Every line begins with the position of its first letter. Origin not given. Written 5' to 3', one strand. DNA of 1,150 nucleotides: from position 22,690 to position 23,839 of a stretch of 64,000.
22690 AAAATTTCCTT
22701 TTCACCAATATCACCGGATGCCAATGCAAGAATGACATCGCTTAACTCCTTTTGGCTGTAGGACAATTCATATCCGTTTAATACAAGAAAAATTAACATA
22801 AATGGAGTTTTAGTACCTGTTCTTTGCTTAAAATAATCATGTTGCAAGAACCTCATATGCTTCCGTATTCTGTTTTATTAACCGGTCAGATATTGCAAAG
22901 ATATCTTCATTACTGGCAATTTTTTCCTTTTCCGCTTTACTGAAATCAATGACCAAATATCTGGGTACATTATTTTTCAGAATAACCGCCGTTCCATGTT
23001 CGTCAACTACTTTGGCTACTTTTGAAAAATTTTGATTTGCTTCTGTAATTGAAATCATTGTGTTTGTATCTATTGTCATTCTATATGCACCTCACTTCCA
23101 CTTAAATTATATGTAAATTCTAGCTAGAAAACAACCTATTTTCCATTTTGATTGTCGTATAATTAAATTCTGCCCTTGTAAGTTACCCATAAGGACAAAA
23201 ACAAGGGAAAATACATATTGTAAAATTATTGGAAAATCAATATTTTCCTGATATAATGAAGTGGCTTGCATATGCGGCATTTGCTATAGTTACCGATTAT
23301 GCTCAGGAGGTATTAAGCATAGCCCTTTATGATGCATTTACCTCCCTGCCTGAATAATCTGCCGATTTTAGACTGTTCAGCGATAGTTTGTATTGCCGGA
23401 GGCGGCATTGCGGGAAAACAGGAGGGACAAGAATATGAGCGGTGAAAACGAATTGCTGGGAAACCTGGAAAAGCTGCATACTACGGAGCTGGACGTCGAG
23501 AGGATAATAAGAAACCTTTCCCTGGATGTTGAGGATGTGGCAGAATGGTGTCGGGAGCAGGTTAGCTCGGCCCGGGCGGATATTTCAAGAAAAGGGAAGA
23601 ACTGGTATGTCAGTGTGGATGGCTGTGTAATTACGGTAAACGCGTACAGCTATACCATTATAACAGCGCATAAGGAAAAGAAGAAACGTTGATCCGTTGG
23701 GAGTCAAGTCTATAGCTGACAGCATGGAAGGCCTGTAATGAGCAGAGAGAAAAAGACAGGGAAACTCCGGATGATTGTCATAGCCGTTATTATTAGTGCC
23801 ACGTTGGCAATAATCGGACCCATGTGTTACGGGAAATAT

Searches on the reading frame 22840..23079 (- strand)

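Call 7: search_protein_families(library=pfam, proteins=[window:22840-23079:-], max_evalue=0.01)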
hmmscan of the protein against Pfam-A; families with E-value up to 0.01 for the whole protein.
window:22840-23079:- (80 aa): 1 family
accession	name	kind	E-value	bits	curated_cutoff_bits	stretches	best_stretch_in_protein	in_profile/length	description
PF02604.26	PhdYeFM_antitox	-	0.00014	21.9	29.8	1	9-51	4-47/74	Antitoxin Phd_YefM, type II toxin-antitoxin system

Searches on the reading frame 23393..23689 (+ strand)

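Call 7: search_protein_families(library=pfam, proteins=[window:23393-23689:+], max_evalue=0.01)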
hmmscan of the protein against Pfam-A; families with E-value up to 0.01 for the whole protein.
window:23393-23689:+ (99 aa): 1 family
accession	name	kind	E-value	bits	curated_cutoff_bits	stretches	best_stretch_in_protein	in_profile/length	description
PF12636.12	DUF3781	-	1.3e-29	102.3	27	1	24-93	3-72/72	Protein of unknown function (DUF3781)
